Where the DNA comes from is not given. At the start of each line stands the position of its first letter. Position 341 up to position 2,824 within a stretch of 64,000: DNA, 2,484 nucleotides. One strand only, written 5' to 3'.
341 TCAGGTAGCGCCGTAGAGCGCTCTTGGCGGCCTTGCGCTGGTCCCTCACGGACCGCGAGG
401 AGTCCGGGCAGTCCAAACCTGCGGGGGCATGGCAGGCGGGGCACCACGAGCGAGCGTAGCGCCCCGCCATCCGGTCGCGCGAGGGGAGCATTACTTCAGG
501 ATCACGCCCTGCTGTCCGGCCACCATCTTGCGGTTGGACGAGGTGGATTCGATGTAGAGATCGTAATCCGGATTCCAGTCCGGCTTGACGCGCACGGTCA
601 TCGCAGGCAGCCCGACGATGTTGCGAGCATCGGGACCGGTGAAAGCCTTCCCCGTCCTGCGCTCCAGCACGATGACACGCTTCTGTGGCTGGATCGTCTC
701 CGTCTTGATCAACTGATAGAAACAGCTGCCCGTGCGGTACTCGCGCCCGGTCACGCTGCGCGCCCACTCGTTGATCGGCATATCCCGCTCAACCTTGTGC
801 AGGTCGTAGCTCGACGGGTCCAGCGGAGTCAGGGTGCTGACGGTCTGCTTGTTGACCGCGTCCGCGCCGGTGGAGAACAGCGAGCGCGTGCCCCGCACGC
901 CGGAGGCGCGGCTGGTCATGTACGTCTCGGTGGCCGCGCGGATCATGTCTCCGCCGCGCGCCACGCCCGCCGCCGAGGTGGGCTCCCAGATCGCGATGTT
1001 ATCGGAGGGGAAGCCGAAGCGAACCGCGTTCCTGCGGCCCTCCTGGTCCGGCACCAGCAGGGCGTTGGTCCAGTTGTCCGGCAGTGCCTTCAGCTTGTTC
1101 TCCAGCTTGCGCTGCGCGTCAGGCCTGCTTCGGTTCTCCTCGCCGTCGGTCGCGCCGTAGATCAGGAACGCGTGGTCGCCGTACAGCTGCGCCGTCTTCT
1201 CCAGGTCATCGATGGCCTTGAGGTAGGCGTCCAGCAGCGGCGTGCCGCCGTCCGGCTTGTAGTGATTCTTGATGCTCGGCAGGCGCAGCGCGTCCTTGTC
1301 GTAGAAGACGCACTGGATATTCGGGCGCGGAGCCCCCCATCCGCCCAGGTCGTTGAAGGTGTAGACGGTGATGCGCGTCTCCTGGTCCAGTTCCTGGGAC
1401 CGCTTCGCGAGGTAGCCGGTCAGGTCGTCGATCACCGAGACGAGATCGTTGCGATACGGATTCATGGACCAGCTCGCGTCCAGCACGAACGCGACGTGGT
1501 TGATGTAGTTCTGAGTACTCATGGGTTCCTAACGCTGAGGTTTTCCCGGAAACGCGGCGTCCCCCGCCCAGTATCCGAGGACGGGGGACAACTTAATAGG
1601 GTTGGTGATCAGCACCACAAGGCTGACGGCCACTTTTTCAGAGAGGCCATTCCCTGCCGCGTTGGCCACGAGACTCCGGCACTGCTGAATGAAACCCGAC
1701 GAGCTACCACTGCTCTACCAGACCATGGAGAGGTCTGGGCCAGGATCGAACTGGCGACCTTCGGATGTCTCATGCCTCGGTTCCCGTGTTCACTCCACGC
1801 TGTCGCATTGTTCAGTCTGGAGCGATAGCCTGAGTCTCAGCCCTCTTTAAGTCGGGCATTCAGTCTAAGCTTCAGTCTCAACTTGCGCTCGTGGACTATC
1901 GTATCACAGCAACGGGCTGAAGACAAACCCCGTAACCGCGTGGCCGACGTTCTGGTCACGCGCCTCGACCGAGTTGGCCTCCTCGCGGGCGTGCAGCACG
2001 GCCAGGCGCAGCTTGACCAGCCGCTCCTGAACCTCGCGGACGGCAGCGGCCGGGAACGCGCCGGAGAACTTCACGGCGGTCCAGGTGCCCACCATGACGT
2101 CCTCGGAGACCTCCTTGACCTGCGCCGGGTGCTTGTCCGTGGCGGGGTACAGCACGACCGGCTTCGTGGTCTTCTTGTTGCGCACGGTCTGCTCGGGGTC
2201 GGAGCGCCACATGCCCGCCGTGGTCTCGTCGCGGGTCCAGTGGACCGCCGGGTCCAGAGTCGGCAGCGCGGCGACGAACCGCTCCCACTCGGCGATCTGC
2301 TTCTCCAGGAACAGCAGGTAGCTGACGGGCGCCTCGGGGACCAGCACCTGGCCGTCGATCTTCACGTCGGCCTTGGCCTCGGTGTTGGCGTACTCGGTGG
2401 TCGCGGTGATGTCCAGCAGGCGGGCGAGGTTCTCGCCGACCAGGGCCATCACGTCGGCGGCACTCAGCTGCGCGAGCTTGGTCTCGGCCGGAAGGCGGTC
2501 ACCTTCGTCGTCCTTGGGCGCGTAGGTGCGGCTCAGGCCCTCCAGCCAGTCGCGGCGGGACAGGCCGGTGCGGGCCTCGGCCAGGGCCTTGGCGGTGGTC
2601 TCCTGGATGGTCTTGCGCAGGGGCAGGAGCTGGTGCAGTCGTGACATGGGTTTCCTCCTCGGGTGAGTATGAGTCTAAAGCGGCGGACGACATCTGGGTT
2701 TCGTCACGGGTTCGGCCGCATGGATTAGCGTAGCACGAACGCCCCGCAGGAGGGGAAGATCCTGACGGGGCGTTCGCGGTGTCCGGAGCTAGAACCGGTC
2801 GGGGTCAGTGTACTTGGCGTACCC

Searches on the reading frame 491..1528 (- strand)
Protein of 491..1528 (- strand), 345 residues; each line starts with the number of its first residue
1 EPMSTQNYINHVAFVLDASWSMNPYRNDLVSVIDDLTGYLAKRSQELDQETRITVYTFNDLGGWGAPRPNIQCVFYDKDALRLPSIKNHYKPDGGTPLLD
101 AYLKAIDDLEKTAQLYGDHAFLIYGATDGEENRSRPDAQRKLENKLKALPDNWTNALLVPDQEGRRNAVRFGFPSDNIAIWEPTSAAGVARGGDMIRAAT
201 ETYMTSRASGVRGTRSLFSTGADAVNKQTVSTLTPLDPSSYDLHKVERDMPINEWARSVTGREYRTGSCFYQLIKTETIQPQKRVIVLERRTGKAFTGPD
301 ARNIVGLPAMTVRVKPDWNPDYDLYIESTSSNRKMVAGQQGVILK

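Call 9: search_protein_families(library=pfam, proteins=[window:491-1528:-])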
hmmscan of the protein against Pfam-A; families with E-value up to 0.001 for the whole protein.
window:491-1528:- (345 aa): 0 families

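Call 17: search_protein_families(library=phrogs, proteins=[window:491-1522:-], max_evalue=0.001)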
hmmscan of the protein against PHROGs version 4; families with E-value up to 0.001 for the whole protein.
window:491-1522:- (343 aa): 2 families
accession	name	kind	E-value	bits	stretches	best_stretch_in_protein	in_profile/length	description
phrog_26613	-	unknown function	5.1e-93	313.1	1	3-342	8-344/345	-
phrog_7371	-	unknown function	1.3e-09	39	1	8-213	7-191/204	-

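Call 47: find_encoding_contigs(protein=window:491-1522:-, flank=10000, max_places=2)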
Protein window:491-1522:- (343 aa): 4 contigs read that carry it; 2 places shown.
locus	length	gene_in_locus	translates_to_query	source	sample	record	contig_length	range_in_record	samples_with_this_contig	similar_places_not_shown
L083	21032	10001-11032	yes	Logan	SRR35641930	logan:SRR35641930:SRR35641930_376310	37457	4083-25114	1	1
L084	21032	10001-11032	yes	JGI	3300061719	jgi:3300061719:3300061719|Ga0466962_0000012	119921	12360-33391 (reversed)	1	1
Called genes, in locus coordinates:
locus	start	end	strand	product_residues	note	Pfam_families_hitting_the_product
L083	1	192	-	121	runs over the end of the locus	-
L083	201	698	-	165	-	-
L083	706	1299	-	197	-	PF16473:Rv2179c-like (weak)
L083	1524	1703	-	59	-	-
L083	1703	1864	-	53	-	-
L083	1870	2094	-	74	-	-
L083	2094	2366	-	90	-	-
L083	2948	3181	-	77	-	-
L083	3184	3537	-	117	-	-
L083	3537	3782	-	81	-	-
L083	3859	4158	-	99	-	-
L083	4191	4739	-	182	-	-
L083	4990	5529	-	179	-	-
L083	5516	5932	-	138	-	-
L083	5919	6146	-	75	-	-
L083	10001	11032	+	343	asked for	-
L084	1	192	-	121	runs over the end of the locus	-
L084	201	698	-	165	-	-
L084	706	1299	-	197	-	PF16473:Rv2179c-like (weak)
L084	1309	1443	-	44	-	-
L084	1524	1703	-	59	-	-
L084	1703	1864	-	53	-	-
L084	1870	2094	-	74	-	-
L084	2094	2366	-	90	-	-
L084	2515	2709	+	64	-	-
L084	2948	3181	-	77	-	-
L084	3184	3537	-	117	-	-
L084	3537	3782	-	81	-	-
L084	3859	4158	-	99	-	-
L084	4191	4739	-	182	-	-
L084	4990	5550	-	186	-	-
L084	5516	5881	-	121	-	-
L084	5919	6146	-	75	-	-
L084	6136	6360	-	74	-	-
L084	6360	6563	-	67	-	-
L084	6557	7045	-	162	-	-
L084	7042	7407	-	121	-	-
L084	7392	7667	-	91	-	-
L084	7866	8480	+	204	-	-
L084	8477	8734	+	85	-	-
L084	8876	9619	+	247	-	PF25283:DUF7873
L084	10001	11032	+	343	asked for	-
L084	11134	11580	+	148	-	-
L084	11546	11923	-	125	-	-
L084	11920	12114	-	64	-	PF12728:HTH_17 (weak)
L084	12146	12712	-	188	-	-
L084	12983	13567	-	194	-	-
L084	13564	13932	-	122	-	PF21866:DUF6915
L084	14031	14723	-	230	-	-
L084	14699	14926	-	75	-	-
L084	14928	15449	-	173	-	PF10686:YAcAr (faint)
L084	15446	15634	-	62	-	-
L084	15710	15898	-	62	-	-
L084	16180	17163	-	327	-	-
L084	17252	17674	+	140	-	-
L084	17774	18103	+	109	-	-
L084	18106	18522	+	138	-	-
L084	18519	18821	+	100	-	-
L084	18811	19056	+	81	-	-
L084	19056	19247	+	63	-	-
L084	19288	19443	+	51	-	-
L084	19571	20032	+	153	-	-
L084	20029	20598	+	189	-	PF00196:GerE, PF08281:Sigma70_r4_2 (weak), PF13384:HTH_23 (faint)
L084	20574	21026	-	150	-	PF00436:SSB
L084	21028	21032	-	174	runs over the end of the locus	-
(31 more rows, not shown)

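Call 58: search_protein_families(library=phrogs, max_evalue=0.01, proteins=[L084:20029-20598:+, L084:11920-12114:-])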
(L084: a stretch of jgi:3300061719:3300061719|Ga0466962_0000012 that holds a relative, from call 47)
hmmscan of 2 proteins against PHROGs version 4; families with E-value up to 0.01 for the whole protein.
L084:20029-20598:+ (189 aa): 8 families
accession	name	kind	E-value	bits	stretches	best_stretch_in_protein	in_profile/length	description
phrog_3282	-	transcription regulation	3.6e-09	37.7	1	67-127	48-108/158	sigma factor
phrog_3855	-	DNA, RNA and nucleotide metabolism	6.1e-05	24.4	1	69-110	67-107/115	HTH DNA binding protein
phrog_10300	-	transcription regulation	0.0009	20.3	1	66-118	120-172/182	transcriptional regulator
phrog_22267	-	transcription regulation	0.0029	19.1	1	3-38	55-90/97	transcriptional regulator WhiB-like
phrog_24049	-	unknown function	0.0029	18.6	1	64-122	14-72/149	-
phrog_664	-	DNA, RNA and nucleotide metabolism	0.0075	17.1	0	46-104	68-123/210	DNA binding protein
phrog_20467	-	DNA, RNA and nucleotide metabolism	0.0079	17.1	0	17-105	19-102/112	HNH endonuclease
phrog_1190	-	transcription regulation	0.0087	16.8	0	15-105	66-151/167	RNA polymerase sigma factor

L084:11920-12114:- (64 aa): 4 families
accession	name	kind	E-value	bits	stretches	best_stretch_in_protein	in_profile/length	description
phrog_66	-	integration and excision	2e-06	28.7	1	1-56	94-146/412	excisionase and transcriptional regulator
phrog_2474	-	transcription regulation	4.8e-05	24.3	1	2-56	50-105/118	MerR-like transcriptional regulator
phrog_1969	-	unknown function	0.0015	19.9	1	1-53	62-116/116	-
phrog_6620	-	integration and excision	0.0091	16.6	1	1-48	2-50/201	transposase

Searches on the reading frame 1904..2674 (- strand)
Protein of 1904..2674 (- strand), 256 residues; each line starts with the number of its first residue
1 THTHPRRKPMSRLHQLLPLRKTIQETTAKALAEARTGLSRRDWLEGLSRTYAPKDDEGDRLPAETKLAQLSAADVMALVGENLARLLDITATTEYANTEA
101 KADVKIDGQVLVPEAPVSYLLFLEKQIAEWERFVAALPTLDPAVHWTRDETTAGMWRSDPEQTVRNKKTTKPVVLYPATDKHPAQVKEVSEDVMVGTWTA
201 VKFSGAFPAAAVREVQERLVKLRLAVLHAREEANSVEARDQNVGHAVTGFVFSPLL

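Call 9: search_protein_families(library=pfam, proteins=[window:1904-2674:-])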
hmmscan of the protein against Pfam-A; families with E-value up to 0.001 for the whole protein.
window:1904-2674:- (256 aa): 1 family
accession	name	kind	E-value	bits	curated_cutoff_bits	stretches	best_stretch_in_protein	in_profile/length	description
PF25283.1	DUF7873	-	1.2e-85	287.5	27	1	10-252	1-242/244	Family of unknown function (DUF7873)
